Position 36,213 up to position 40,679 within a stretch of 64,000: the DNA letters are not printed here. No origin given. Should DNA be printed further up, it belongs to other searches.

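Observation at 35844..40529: Giant 1388-aa multi-domain membrane protein with no recognisable catalytic or signalling motif, co-operonic with a 159-aa protein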

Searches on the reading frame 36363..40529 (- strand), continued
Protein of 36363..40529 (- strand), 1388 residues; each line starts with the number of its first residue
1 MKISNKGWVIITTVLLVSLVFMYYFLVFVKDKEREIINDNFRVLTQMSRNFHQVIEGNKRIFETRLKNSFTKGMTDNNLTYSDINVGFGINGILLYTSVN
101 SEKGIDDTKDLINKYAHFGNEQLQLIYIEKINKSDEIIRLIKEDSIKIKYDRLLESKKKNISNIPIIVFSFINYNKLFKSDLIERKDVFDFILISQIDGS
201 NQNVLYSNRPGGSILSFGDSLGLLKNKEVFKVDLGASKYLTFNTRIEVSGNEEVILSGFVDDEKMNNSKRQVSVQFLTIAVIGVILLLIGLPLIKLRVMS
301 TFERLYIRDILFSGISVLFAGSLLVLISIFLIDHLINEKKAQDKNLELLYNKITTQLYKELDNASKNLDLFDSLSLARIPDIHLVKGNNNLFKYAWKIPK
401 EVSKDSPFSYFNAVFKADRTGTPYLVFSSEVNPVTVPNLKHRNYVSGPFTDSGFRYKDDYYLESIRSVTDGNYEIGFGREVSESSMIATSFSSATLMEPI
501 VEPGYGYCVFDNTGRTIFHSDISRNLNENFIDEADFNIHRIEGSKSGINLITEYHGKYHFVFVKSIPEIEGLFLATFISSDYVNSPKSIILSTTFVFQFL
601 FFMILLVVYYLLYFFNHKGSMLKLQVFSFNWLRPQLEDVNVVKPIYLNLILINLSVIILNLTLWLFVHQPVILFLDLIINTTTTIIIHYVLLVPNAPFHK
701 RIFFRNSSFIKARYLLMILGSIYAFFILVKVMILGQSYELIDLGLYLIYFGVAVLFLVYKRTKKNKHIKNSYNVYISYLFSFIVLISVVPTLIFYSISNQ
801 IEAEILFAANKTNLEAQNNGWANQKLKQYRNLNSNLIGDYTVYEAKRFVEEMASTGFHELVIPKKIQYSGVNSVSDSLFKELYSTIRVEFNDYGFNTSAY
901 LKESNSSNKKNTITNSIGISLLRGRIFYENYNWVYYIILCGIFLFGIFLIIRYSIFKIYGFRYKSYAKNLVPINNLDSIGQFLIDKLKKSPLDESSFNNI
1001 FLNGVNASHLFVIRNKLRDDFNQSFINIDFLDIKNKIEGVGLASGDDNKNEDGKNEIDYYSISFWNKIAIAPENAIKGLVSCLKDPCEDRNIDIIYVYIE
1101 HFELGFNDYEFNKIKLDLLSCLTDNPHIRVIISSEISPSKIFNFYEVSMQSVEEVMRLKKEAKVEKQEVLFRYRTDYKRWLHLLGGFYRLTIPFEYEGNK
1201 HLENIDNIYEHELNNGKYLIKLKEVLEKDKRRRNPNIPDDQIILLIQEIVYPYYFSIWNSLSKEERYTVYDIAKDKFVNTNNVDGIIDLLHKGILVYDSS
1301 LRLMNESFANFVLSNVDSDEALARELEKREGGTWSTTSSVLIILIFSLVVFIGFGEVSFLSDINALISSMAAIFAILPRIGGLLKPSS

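Call 55: find_related_loci(query=A5, collection=genome_contigs, flank=8000)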
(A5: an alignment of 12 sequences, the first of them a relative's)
Query A5 (1388 aa) in genome_contigs; peptide patterns used: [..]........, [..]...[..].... (x = any residue, [..] = any of these).
98 stretches matched a pattern; 15 encode a relative of the query (tblastn E <= 1e-3); 13 distinct loci.
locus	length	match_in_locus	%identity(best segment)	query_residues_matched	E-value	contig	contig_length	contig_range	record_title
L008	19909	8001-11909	43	1-1383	0e+0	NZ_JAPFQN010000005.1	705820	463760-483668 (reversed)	Mangrovivirga halotolerans strain M17 M17_ctg005, whole genome shotgun sequence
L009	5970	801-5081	33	1-1383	0e+0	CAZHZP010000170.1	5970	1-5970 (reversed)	MAG TPA_asm: uncultured Roseivirgaceae bacterium isolate SRP220891_co3_266 genome assembly, contig: NODE_26023_length_59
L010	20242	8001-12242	33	1-1384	0e+0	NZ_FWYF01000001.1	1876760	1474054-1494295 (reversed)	Reichenbachiella faecimaris strain DSM 26133, whole genome shotgun sequence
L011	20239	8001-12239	33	1-1367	0e+0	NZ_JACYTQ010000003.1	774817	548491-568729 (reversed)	Echinicola arenosa strain CAU 1574 contig3, whole genome shotgun sequence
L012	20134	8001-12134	31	2-1383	2e-157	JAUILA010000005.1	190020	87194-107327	MAG: Bacteroidia bacterium isolate Co_bin.384 NODE_782_length_190020_cov_1.457089, whole genome shotgun sequence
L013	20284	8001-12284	32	1-1384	2e-180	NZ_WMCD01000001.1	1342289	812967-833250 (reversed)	Cyclobacterium jeungdonense strain KCTC 23150 NODE_1_length_1342289_cov_167.018451, whole genome shotgun sequence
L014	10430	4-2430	34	588-1383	2e-119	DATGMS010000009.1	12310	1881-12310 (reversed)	MAG TPA_asm: Cyclobacteriaceae bacterium isolate SMAG_U10323 k141_1119743, whole genome shotgun sequence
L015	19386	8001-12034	34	1-1383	0e+0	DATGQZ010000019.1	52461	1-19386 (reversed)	MAG TPA_asm: Cyclobacteriaceae bacterium isolate SMAG_U10437 k141_3606918, whole genome shotgun sequence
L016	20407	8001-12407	32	1-1384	0e+0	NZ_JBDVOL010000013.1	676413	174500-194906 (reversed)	MAG: Reichenbachiella sp. isolate LC.101.F.A3_199_15 LC_101_F_A3_199_15_000000000013, whole genome shotgun sequence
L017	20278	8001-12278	32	1-1384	7e-179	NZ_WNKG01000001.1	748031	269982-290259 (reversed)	Cyclobacterium salsum strain SYSU L10167 NODE_1_length_748031_cov_124.134_ID_8435, whole genome shotgun sequence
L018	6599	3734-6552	34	1-983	1e-105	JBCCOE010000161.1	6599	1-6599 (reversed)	MAG: Bacteroidota bacterium isolate P01_C01_bin.97 k141_1673880_length_6599_cov_22.5731, whole genome shotgun sequence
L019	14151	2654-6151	23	229-1384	4e-49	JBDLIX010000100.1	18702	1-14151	MAG: Bacteroidota bacterium isolate MAG062 MAG062_100, whole genome shotgun sequence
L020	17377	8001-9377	25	184-635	3e-24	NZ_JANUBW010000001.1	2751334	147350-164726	Niastella sp. OAS944 Ga0395978_01, whole genome shotgun sequence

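Call 66: search_protein_families(library=pfam, alignment_id=A6, max_evalue=0.05)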
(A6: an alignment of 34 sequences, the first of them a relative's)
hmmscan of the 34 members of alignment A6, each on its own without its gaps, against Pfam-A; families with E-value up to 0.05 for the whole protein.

A. member 1, P0001 (1388 aa): 0 families

B. families by the number of members that match (of 34 scanned): 16 families
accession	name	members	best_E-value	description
PF02743.24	dCache_1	11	5.3e-11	Cache domain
PF13173.12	AAA_14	2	0.005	AAA domain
PF13238.12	AAA_18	2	0.0065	AAA domain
PF24838.2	8xMP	2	0.016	Octameric membrane protein family (8xMP)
PF15983.10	DUF4767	1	0.00058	Domain of unknown function (DUF4767)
PF13401.12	AAA_22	1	0.004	AAA domain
PF00308.24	Bac_DnaA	1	0.0045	Bacterial DnaA ATPAse domain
PF15050.11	SCIMP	1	0.0081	SCIMP protein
PF01926.29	MMR_HSR1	1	0.016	50S ribosome-binding GTPase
PF18220.6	BspA_v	1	0.019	Adhesin BspA variable domain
PF22299.1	BRISC_FAM175B_helical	1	0.021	BRISC complex subunit FAM175B, helical domain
PF18396.7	TBK1_ULD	1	0.023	TANK binding kinase 1 ubiquitin-like domain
PF08433.16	KTI12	1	0.03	Chromatin associated protein KTI12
PF20693.3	YobI-ATPase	1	0.035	YobI-like P-loop NTPase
PF10883.13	DUF2681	1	0.037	Protein of unknown function (DUF2681)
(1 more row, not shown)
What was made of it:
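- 38772..39518 (-): Extracytoplasmic dCache (double Cache/PDC) ligand-binding domain (residues 338-586), with R442-x-Y444 and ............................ Pfam dCache_1 is found in 11 of 34 relatives, best E 5.3e-11 (call 66).
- Closest known: Archaeal Arch_ATPase-type AAA+ proteins PAB2304. Different: Sequence similarity is undetectable apart from isolated weak AAA_14/18/22 and Bac_DnaA hits in relatives (call 66).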

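Call 67: search_solved_structures(query=A6, max_evalue=10, show_alignments=3)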
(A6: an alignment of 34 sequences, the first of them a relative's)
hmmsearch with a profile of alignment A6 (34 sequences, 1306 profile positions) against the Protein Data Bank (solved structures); distinct sequences matched with E-value up to 10: 15.
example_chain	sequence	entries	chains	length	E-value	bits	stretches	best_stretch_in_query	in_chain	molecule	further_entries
9jix_A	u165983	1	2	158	0.0084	17.1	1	963-1020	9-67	De Novo Designed ATPase, PL2x4_2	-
9u9h_B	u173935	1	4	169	0.036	15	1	620-719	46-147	Mature 21 kDa protein OPG144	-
7sq0_C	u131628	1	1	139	0.23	12.3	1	819-928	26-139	TMD of the tail-anchored protein Bos1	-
7ppj_A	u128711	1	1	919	0.35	11.7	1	948-1024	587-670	Schlafen family member 5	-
9fqt_A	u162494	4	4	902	0.9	10.3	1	600-721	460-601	High affinity cationic amino acid transporter 1,Green fluorescent protein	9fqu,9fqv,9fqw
4v0m_E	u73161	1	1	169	0.9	10.3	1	958-983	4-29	ARF-LIKE SMALL GTPASE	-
4v0k_A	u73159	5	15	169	0.91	10.3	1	958-983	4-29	ARF-LIKE SMALL GTPASE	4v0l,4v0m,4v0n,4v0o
6b85_J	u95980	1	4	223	1.1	10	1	610-684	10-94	TMHC4_R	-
11kc_A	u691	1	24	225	1.2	9.9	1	611-684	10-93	Designed nanoparticle O43-TM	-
1l2t_A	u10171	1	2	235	1.4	9.7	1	945-1054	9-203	Hypothetical ABC transporter ATP-binding protein MJ0796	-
3cnl_A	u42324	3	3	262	1.5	9.6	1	956-987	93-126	Putative uncharacterized protein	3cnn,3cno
9edt_G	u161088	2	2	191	1.6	9.5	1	957-988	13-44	GTP-binding protein CIN4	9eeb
9edr_G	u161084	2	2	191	1.7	9.4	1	957-988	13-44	GTP-binding protein CIN4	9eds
9d8a_A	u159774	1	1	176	1.8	9.3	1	960-1021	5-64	Rhizopus azygosporus Kinase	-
9drz_A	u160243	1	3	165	2.4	8.9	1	960-1020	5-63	p-loop containing nucleoside triphosphatehydrolase protein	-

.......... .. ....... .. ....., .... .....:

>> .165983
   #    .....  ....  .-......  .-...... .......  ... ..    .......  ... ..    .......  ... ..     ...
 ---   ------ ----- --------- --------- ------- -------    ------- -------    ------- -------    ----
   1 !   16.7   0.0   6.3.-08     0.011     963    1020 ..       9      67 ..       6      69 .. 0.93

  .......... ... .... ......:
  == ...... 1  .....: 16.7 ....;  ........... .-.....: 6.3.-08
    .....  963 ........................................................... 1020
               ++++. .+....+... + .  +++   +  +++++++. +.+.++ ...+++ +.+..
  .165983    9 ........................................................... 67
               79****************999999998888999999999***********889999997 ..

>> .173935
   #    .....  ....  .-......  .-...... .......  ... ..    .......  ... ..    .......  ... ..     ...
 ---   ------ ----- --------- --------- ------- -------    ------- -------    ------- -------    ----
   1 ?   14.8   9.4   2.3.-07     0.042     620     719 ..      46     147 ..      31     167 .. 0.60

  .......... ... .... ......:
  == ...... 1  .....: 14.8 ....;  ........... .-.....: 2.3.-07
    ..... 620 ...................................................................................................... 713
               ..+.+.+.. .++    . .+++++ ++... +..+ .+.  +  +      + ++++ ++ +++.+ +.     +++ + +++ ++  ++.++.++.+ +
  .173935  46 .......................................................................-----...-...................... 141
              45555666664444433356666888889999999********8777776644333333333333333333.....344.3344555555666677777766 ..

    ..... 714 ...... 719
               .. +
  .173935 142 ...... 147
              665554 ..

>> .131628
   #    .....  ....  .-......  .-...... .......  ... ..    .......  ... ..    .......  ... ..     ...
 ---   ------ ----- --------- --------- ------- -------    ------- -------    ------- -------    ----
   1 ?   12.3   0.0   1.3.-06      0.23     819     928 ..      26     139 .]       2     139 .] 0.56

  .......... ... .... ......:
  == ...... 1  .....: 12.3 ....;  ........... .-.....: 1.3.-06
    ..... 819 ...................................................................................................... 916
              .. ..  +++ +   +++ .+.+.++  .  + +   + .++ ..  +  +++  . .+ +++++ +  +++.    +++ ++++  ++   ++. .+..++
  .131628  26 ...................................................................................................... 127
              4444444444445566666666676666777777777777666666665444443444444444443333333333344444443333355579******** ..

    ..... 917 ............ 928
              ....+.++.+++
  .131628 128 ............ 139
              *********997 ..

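Call 69: search_protein_families(library=padloc, alignment_id=A6, max_evalue=0.01)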
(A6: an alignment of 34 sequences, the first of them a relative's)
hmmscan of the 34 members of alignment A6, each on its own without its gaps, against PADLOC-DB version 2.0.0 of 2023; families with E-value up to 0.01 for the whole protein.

A. member 1, P0001 (1388 aa): 1 family
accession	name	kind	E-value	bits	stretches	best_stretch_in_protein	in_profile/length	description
PDLC01502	Cmr5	-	0.0014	17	1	762-799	23-60/123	CAS-III-B; effector_SS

B. families by the number of members that match (of 34 scanned): 2 families
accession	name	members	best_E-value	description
PDLC01502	Cmr5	1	0.0014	CAS-III-B; effector_SS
PDLC04140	mad8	1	0.007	mads_8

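Call 70: search_protein_families(library=ncbifam, alignment_id=A6, max_evalue=0.01)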
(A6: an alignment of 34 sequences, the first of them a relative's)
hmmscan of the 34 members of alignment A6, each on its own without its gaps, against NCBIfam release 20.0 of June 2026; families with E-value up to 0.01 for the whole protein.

A. member 1, P0001 (1388 aa): 0 families

B. families by the number of members that match (of 34 scanned): 4 families
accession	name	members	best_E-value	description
TIGR03420.1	DnaA_homol_Hda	1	0.00057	DnaA regulatory inactivator Hda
NF006543.0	PRK09039.1-2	1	0.00093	peptidoglycan -binding protein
NF041554.1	SA1362_fam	1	0.0045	SA1362 family protein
TIGR04567.1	RNAP_delt_lowGC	1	0.0094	DNA-directed RNA polymerase subunit delta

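Call 75: search_protein_families(library=phrogs, proteins=[window:36363-40529:-], max_evalue=0.1)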
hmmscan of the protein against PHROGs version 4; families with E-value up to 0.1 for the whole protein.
window:36363-40529:- (1388 aa): 0 families

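Call 90: search_dna_similar(query=window:36363-40529:-, collection=phages, mode=protein, max_evalue=0.001, max_rows=10)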
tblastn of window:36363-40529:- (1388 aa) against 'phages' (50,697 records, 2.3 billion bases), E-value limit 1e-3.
No match.
